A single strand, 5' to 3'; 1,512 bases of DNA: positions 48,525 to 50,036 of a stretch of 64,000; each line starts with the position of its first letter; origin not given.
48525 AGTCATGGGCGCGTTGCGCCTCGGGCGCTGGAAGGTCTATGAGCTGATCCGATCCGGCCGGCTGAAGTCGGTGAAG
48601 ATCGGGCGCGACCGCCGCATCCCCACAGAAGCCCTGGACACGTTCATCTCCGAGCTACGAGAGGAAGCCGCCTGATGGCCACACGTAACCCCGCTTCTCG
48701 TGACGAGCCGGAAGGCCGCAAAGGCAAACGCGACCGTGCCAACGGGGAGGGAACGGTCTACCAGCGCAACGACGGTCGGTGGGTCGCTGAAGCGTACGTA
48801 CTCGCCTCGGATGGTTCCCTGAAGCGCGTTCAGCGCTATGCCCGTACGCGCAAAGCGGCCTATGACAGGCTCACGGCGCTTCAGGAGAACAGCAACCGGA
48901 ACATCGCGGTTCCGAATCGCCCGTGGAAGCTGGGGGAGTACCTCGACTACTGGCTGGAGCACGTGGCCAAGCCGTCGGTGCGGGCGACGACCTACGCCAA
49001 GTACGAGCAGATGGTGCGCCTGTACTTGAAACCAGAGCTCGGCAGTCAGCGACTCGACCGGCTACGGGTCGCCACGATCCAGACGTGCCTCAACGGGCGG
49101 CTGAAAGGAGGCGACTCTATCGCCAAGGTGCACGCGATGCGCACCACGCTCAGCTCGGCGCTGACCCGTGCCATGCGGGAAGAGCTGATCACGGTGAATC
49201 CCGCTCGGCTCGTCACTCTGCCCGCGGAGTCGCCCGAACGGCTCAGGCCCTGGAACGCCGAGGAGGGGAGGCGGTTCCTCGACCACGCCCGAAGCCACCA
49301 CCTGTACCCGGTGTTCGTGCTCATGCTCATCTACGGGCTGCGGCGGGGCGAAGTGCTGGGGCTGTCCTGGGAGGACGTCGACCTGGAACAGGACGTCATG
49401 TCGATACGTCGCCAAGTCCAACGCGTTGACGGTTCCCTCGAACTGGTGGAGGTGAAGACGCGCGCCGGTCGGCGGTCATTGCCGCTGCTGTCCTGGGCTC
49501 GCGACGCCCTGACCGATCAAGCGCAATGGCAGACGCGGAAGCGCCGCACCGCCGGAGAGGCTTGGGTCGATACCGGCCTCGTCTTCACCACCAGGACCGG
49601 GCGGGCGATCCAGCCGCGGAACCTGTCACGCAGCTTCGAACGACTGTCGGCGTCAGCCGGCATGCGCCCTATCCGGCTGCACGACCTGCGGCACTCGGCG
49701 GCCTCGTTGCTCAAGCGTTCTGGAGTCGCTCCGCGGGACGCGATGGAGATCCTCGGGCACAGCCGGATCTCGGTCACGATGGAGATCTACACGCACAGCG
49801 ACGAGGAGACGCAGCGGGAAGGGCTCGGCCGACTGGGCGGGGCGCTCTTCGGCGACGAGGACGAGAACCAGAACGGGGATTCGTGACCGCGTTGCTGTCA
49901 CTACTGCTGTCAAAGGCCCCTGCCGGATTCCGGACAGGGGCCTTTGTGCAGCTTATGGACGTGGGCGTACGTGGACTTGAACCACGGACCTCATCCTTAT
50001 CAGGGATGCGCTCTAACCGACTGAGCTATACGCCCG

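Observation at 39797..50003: AICE-type integrative element inserted in tRNA-Ile(GAT)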

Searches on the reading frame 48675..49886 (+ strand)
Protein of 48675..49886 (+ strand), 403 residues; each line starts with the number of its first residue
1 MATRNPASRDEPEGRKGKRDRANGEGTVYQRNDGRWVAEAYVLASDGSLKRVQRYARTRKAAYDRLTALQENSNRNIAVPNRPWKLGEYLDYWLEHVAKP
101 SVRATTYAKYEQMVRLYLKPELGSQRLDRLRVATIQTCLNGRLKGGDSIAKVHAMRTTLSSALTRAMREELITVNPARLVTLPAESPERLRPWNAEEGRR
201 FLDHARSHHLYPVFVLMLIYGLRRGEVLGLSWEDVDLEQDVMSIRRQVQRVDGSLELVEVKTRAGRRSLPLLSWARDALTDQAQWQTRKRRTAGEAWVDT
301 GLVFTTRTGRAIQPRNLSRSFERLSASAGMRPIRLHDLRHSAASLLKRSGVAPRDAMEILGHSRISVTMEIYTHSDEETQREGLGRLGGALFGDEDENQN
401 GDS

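Call 8: search_protein_families(library=pfam, proteins=[window:48675-49886:+], max_evalue=0.01)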
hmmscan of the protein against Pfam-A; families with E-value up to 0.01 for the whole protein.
window:48675-49886:+ (403 aa): 4 families
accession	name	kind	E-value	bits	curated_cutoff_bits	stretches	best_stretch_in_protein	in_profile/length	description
PF00589.27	Phage_integrase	-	5.4e-25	88.6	27.1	1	201-377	11-170/172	Phage integrase family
PF14659.12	Phage_int_SAM_3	-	1.1e-11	45.2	22.6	1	86-140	2-55/58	Phage integrase, N-terminal SAM-like domain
PF11917.13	DUF3435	-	0.0085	15.5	25.8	0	307-375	168-238/418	Protein of unknown function (DUF3435)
PF22022.2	Phage_int_M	-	0.0092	16.6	27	0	92-178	7-91/96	Phage integrase central domain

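Call 9: search_protein_families(library=ncbifam, proteins=[window:48675-49886:+], max_evalue=0.01)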
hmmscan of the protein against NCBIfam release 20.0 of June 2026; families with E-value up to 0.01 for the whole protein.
window:48675-49886:+ (403 aa): 10 families
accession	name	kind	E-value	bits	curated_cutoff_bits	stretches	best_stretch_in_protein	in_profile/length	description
NF040815.2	recomb_XerA_Arch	equivalog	1e-20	74.4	220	2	302-381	181-260/263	site-specific tyrosine recombinase/integron integrase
TIGR02224.1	recomb_XerC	equivalog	1.7e-18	67.1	335.15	1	102-379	13-281/295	tyrosine recombinase XerC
TIGR02225.1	recomb_XerD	equivalog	1.1e-13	51.2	329.6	1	96-379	6-278/290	site-specific tyrosine recombinase XerD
NF001399.0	PRK00283.1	subfamily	1.3e-11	44.3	279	1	101-380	21-288/300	tyrosine recombinase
NF003462.0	PRK05084.1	equivalog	1e-10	40.9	267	1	214-387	201-356/360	tyrosine recombinase XerS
TIGR02249.1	integrase_gron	subfamily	1.6e-08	34.3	265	1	312-377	237-302/315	integron integrase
NF011946.0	PRK15417.1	equivalog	2.9e-07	30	435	1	315-374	255-314/337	integron integrase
NF002331.0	PRK01287.1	subfamily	3.7e-07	29.5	371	1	166-374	114-311/365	site-specific tyrosine recombinase XerC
NF007370.0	PRK09870.1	subfamily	9.2e-05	22.1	221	1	211-375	35-179/200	tyrosine-type DNA invertase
NF007371.0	PRK09871.1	subfamily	0.004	16.7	222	0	211-375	29-174/198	tyrosine-type DNA invertase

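Call 14: find_encoding_contigs(protein=window:48675-49886:+, flank=10000, max_places=10)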
Protein window:48675-49886:+ (403 aa): no gene with exactly this product is on record in the collection.

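Call 19: find_homologous_proteins(query=window:48675-49886:+, max_evalue=1e-20)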
Query window:48675-49886:+ (403 aa): 5495 proteins with E <= 1e-20 among 8000 candidates; the best 120 are listed.
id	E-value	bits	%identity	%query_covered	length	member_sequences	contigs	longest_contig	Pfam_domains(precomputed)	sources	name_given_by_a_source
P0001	4.9e-264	893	100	100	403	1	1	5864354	PF14659.13,PF00589.28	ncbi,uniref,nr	ncbi:site-specific integrase [Spiractinospora alimapuensis]|uniref:tyrosine-type recombinase/integra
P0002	8.8e-229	777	88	98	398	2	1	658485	PF14659.13,PF00589.28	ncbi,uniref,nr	ncbi:site-specific integrase [Lipingzhangella sp. LS1_29]|uniref:Site-specific integrase n=1 Tax=Lip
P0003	1.3e-213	727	82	98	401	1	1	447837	PF14659.13,PF00589.28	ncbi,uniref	ncbi:tyrosine-type recombinase/integrase [Nocardiopsis sediminis]|uniref:Tyrosine-type recombinase/i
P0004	3.6e-204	696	82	94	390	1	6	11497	PF14659.13,PF00589.28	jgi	jgi:integrase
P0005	3.2e-201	687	80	94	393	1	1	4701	PF14659.13,PF00589.28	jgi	jgi:integrase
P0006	2.3e-152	526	62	94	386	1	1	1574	PF14659.13,PF00589.28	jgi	jgi:integrase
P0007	4.1e-150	518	61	98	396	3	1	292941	PF14659.13,PF00589.28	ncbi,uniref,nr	ncbi:tyrosine-type recombinase/integrase [Sphaerisporangium fuscum]|uniref:tyrosine-type recombinase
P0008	6.4e-150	518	61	95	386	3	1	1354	PF14659.13,PF00589.28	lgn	-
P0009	1.7e-149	516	60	96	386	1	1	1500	PF14659.13,PF00589.28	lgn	-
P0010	3.1e-149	515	64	94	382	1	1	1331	PF14659.13,PF00589.28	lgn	-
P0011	2.7e-148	512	60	94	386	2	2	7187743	PF14659.13,PF00589.28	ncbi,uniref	ncbi:tyrosine-type recombinase/integrase [Actinomadura keratinilytica]|uniref:Site-specific integras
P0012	5.3e-148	511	60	95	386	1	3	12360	PF14659.13,PF00589.28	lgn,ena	-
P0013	1.1e-147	510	61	94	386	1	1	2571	PF14659.13,PF00589.28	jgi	jgi:integrase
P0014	2.2e-147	509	60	94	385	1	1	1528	PF14659.13,PF00589.28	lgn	-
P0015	2.5e-146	506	60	95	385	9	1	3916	PF14659.13,PF00589.28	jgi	jgi:integrase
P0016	4.7e-146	505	63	94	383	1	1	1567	PF14659.13,PF00589.28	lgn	-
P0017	7.6e-146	504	59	95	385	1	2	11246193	PF14659.13,PF00589.28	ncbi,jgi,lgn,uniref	ncbi:tyrosine-type recombinase/integrase [Actinomadura nitritigenes]|jgi:integrase|uniref:tyrosine-t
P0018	8.3e-144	498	61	94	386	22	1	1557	PF00589.28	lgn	-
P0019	9.5e-144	497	60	94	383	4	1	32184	PF14659.13,PF00589.28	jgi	jgi:integrase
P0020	1.5e-143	497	61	94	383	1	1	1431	PF14659.13,PF00589.28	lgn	-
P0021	4.3e-143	495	60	95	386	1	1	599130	PF14659.13,PF00589.28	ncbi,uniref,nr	ncbi:tyrosine-type recombinase/integrase [Actinomadura rupiterrae]|uniref:tyrosine-type recombinase/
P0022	1.8e-141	490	58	95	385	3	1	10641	PF14659.13,PF00589.28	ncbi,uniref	ncbi:tyrosine-type recombinase/integrase [Actinomadura sp. 1N219]|uniref:tyrosine-type recombinase/i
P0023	4.8e-141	488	59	94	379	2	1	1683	PF14659.13,PF00589.28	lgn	-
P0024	8.4e-140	484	60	95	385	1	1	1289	PF14659.13,PF00589.28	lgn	-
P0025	2.9e-139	483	61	95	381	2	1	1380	PF14659.13,PF00589.28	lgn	-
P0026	6.6e-139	481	59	94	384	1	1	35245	PF14659.13,PF00589.28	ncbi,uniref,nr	ncbi:tyrosine-type recombinase/integrase [Actinomadura sp. WAC 06369]|uniref:tyrosine-type recombina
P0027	8.4e-138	478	58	94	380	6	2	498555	PF14659.13,PF00589.28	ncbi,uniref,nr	ncbi:tyrosine-type recombinase/integrase [Planobispora takensis]|uniref:Site-specific integrase n=1 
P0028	3.6e-137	476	60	93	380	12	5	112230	PF14659.13,PF00589.28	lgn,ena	-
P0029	4.0e-137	476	57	97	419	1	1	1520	PF14659.13,PF00589.28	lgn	-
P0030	8.1e-137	475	59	94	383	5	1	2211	PF00589.28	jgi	jgi:integrase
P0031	1.5e-135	470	58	95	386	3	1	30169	PF14659.13,PF00589.28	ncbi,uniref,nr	ncbi:site-specific integrase [Actinomadura sp. 6K520]|uniref:tyrosine-type recombinase/integrase n=1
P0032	1.9e-135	470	60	94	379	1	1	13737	PF14659.13,PF00589.28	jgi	jgi:integrase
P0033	1.5e-134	467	60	94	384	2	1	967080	PF14659.13,PF00589.28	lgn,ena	-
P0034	2.0e-134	467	58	91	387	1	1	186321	PF14659.13,PF00589.28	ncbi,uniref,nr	ncbi:site-specific integrase [Spongiactinospora sp. TRM90649]|uniref:tyrosine-type recombinase/integ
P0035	2.6e-134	466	60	88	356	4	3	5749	PF14659.13,PF00589.28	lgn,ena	-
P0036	3.8e-134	466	60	94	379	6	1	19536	PF14659.13,PF00589.28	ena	-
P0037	8.3e-134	465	59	93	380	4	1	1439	PF00589.28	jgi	jgi:integrase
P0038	1.0e-133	464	58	95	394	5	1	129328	PF14659.13,PF00589.28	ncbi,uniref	ncbi:tyrosine-type recombinase/integrase [Nonomuraea sp. NPDC050153]|uniref:tyrosine-type recombinas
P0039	1.1e-133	464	57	94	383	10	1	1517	PF14659.13,PF00589.28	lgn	-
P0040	1.4e-133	464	61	91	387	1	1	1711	PF14659.13,PF00589.28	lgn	-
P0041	1.6e-133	464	59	94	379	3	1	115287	PF14659.13,PF00589.28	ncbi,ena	-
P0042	1.8e-133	463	59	92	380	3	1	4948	PF14659.13,PF00589.28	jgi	jgi:integrase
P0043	3.4e-133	463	59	94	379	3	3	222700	PF14659.13,PF00589.28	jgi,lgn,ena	-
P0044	3.4e-133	463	58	94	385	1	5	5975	PF14659.13,PF00589.28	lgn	-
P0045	1.6e-132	460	59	93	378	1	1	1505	PF14659.13,PF00589.28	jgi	jgi:integrase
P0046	4.4e-132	459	59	93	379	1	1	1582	PF14659.13,PF00589.28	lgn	-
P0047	4.4e-132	459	57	97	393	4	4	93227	PF14659.13,PF00589.28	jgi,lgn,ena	-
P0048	4.8e-132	459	58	94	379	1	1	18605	PF14659.13,PF00589.28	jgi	jgi:integrase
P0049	9.5e-132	458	59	94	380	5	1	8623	PF14659.13,PF00589.28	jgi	jgi:integrase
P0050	1.6e-131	457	60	92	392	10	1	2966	PF14659.13,PF00589.28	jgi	jgi:integrase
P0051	1.6e-131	457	61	86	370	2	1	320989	PF14659.13,PF00589.28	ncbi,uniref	ncbi:tyrosine-type recombinase/integrase [Actinoallomurus sp. NPDC050550]|uniref:tyrosine-type recom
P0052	4.9e-131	455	59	92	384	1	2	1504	PF14659.13,PF00589.28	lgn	-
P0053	6.2e-131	455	58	93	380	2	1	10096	PF14659.13,PF00589.28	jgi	jgi:integrase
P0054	8.7e-131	455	58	94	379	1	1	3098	PF14659.13,PF00589.28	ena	-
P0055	9.5e-131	455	59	94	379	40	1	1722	PF14659.13,PF00589.28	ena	-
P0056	1.4e-130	454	60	91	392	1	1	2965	PF14659.13,PF00589.28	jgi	jgi:integrase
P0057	1.5e-130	454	59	92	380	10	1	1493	PF14659.13,PF00589.28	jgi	jgi:integrase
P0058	7.0e-130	452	58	93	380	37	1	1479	PF14659.13,PF00589.28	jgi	jgi:integrase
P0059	7.3e-130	452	59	93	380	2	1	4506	PF14659.13,PF00589.28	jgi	jgi:integrase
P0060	1.2e-129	451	57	94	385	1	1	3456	PF14659.13,PF00589.28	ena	-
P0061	2.2e-129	450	59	92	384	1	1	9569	PF14659.13,PF00589.28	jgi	jgi:integrase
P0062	2.5e-129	450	58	93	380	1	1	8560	PF14659.13,PF00589.28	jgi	jgi:integrase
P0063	2.9e-129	450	58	92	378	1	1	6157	PF14659.13,PF00589.28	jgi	jgi:integrase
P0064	6.9e-129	448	58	93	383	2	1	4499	PF14659.13,PF00589.28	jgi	jgi:integrase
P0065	1.2e-128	448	59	92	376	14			PF14659.13,PF00589.28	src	-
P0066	2.9e-128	446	58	93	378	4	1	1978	PF14659.13,PF00589.28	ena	-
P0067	5.1e-128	446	59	93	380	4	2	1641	PF14659.13,PF00589.28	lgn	-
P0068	9.1e-128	445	58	92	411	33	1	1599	PF14659.13,PF00589.28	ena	-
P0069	9.5e-128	445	58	94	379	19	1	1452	PF14659.13,PF00589.28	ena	-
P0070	3.5e-127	443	57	94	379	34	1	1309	PF14659.13,PF00589.28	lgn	-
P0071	8.1e-127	442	56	90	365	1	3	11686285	PF14659.13,PF00589.28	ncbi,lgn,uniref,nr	ncbi:integrase [Thermocatellispora tengchongensis]|uniref:Integrase n=1 Tax=Thermocatellispora tengc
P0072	2.3e-126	440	55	94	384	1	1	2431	PF14659.13,PF00589.28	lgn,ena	-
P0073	1.0e-125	438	57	93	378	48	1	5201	PF14659.13,PF00589.28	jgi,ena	-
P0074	2.6e-125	437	55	94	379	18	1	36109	PF14659.13,PF00589.28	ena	-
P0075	3.4e-124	433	57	91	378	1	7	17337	PF14659.13,PF00589.28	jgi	jgi:integrase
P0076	2.3e-123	430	56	96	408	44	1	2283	PF14659.13,PF00589.28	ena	-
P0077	3.6e-123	430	58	88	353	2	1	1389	PF14659.13,PF00589.28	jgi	jgi:integrase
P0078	1.0e-122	428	57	93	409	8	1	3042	PF14659.13,PF00589.28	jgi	jgi:integrase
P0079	3.7e-122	426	55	93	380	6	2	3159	PF14659.13,PF00589.28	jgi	jgi:integrase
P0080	1.2e-120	421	58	88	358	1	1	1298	PF14659.13,PF00589.28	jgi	jgi:integrase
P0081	2.7e-120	420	56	92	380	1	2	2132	PF14659.13,PF00589.28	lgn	-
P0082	1.3e-119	418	54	93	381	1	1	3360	PF14659.13,PF00589.28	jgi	jgi:integrase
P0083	1.7e-119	418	55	94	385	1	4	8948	PF14659.13,PF00589.28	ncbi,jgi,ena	jgi:integrase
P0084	1.7e-119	418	55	94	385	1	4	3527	PF14659.13,PF00589.28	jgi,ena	jgi:integrase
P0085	1.5e-118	414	53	95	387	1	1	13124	PF14659.13,PF00589.28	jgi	jgi:integrase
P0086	2.8e-118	413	54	94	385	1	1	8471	PF14659.13,PF00589.28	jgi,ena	jgi:integrase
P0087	2.8e-118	413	53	95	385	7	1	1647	PF14659.13,PF00589.28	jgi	-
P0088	3.8e-118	413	53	95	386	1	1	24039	PF14659.13,PF00589.28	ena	-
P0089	3.9e-118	413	52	93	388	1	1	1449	PF14659.13,PF00589.28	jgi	jgi:integrase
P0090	6.6e-118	412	54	95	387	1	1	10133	PF14659.13,PF00589.28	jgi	jgi:integrase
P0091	8.7e-118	412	64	74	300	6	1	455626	PF00589.28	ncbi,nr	ncbi:site-specific integrase [Actinoallomurus sp. WRP6H-15]|nr:site-specific integrase [Actinoallomu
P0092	8.8e-118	412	53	97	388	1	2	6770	PF14659.13,PF00589.28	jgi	jgi:integrase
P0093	1.1e-117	412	53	94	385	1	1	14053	PF00589.28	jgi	jgi:integrase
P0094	1.6e-117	411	54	94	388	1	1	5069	PF14659.13,PF00589.28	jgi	jgi:integrase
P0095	2.6e-117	410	54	94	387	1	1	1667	PF14659.13,PF00589.28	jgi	jgi:integrase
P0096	3.3e-117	410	53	92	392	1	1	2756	PF14659.13,PF00589.28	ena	-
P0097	3.9e-117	410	53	94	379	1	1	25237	PF14659.13,PF00589.28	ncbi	ncbi:MAG: site-specific integrase [Carbonactinosporaceae bacterium]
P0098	4.5e-117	410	54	93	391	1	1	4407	PF14659.13,PF00589.28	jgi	jgi:integrase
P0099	6.8e-117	409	53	92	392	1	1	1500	PF14659.13,PF00589.28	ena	-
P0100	7.3e-117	409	54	93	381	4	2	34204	PF14659.13,PF00589.28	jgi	jgi:integrase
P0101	8.6e-117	409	53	95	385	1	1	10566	PF14659.13,PF00589.28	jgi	jgi:integrase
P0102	1.0e-116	408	53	92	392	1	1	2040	PF14659.13,PF00589.28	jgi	jgi:integrase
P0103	1.0e-116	408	53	92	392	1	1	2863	PF14659.13,PF00589.28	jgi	jgi:integrase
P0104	1.3e-116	408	54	94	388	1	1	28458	PF14659.13,PF00589.28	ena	-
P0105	1.5e-116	408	52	94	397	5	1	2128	PF14659.13,PF00589.28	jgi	jgi:integrase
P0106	1.6e-116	408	53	94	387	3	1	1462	PF14659.13,PF00589.28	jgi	jgi:integrase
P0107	1.6e-116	408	52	98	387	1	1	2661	PF14659.13,PF00589.28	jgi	jgi:integrase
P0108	1.6e-116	408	55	92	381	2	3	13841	PF14659.13,PF00589.28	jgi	jgi:integrase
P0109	1.7e-116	408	54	94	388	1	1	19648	PF14659.13,PF00589.28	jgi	jgi:integrase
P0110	1.7e-116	408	51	97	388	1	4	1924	PF14659.13,PF00589.28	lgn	-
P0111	2.0e-116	407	54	94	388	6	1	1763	PF14659.13,PF00589.28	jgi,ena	-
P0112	2.1e-116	407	60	84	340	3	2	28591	PF14659.13,PF00589.28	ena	-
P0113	2.1e-116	407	53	94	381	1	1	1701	PF14659.13,PF00589.28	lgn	-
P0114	2.1e-116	407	53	94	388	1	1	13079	PF14659.13,PF00589.28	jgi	jgi:integrase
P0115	2.2e-116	407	52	94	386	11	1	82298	PF14659.13,PF00589.28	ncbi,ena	-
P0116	3.3e-116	407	53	94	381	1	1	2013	PF14659.13,PF00589.28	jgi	jgi:integrase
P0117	3.5e-116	407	52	95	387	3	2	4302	PF00589.28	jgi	jgi:integrase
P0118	4.6e-116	406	52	94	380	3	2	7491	PF14659.13,PF00589.28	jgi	jgi:integrase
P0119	4.6e-116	406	53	95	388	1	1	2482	PF14659.13,PF00589.28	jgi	jgi:integrase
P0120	4.8e-116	406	53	97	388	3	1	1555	PF14659.13,PF00589.28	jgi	jgi:integrase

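Call 21: find_encoding_contigs(protein=P0002, flank=10000, max_places=3)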
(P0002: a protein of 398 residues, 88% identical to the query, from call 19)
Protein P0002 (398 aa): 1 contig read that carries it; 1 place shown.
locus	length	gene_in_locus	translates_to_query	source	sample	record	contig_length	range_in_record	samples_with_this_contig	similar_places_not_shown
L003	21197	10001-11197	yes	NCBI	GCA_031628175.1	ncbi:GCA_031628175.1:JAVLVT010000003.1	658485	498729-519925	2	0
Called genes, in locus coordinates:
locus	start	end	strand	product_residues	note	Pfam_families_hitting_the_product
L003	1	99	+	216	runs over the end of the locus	PF00702:Hydrolase, PF12710:HAD, PF13419:HAD_2, PF13242:Hydrolase_like (weak)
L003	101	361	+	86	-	PF00381:PTS-HPr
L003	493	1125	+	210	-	-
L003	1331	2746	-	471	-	-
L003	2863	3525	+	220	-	PF00702:Hydrolase, PF13419:HAD_2 (weak), PF13242:Hydrolase_like (weak)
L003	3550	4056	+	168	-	PF21853:DUF6912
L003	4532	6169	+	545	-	PF00171:Aldedh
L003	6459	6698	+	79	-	-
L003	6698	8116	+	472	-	PF01580:FtsK_SpoIIIE (weak)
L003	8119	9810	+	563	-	PF20199:RepSA, PF23343:REP_ORF2-G2P (weak)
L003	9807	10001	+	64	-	PF12728:HTH_17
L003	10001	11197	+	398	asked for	PF14659:Phage_int_SAM_3, PF00589:Phage_integrase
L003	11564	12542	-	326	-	PF00690:Cation_ATPase_N, PF00122:E1-E2_ATPase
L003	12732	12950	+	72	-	-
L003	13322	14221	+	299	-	PF13560:HTH_31 (weak), PF01381:HTH_3 (weak), PF00440:TetR_N, PF13977:TetR_C_6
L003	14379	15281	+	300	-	PF05853:BKACE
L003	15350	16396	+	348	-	PF02737:3HCDH_N, PF00725:3HCDH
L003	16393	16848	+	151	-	PF13279:4HBT_2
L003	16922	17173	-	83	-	-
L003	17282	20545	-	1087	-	PF27218:MJ0043_C, PF00580:UvrD-helicase, PF13245:AAA_19, PF13361:UvrD_C, PF13538:UvrD_C_2 (faint)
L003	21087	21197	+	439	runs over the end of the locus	PF26965:MimR_N, PF01590:GAF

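Call 22: find_encoding_contigs(protein=P0003, flank=10000, max_places=3)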
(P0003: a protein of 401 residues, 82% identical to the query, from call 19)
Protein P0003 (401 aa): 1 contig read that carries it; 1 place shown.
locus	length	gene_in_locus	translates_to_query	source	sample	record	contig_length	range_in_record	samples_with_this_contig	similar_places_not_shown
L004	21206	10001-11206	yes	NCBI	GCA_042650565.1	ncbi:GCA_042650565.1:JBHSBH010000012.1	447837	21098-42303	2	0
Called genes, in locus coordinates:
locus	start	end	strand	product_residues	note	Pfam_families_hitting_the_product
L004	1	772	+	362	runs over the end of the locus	PF08843:AbiEii (weak)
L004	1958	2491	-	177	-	PF02441:Flavoprotein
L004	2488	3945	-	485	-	PF13560:HTH_31 (weak), PF01381:HTH_3 (faint)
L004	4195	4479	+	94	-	-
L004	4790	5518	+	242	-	PF00392:GntR, PF07702:UTRA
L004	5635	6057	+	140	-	-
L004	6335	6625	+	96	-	-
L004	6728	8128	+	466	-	PF01580:FtsK_SpoIIIE (weak)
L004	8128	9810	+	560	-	PF20199:RepSA, PF23343:REP_ORF2-G2P (weak)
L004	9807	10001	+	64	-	PF12728:HTH_17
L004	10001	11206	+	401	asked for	PF14659:Phage_int_SAM_3, PF00589:Phage_integrase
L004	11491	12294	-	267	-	-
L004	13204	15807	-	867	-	PF00521:DNA_topoisoIV, PF03989:DNA_gyraseA_C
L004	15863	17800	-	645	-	PF02518:HATPase_c, PF00204:DNA_gyraseB, PF01751:Toprim, PF00986:DNA_gyraseB_C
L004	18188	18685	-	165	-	PF05258:DciA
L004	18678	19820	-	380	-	PF02463:SMC_N, PF13175:AAA_15, PF13476:AAA_23, PF13304:AAA_21 (faint)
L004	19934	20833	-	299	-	PF03446:NAD_binding_2, PF00393:6PGD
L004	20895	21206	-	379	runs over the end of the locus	PF00712:DNA_pol3_beta, PF02767:DNA_pol3_beta_2, PF02768:DNA_pol3_beta_3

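Call 34: find_encoding_contigs(protein=P0004, flank=10000, max_places=6)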
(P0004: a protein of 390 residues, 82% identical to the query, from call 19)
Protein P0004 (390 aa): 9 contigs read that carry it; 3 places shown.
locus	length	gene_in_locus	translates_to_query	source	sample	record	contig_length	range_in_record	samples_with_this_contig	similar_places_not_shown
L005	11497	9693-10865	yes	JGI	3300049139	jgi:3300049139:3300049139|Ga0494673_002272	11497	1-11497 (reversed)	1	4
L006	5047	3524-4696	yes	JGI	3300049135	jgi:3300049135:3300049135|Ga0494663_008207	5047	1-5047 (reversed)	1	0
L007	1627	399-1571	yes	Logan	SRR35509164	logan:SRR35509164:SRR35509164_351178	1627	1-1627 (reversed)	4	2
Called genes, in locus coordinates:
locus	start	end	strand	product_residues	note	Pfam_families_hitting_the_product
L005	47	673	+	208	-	-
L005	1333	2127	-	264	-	-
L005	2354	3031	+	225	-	PF19054:DUF5753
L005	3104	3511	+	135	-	PF13581:HATPase_c_2, PF02518:HATPase_c (weak)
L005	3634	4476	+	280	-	PF04545:Sigma70_r4 (faint), PF13384:HTH_23 (faint)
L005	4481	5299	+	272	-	PF13672:PP2C_2 (weak)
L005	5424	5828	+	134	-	-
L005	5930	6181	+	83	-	-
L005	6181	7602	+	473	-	PF01580:FtsK_SpoIIIE (faint)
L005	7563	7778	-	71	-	-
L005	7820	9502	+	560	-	PF20199:RepSA, PF23343:REP_ORF2-G2P (weak)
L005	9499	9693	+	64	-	PF21531:Rv2175c_wHTH (weak), PF12728:HTH_17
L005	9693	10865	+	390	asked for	PF14659:Phage_int_SAM_3, PF00589:Phage_integrase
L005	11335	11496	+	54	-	?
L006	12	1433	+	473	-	PF01580:FtsK_SpoIIIE (faint)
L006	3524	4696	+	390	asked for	PF14659:Phage_int_SAM_3, PF00589:Phage_integrase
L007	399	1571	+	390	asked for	PF14659:Phage_int_SAM_3, PF00589:Phage_integrase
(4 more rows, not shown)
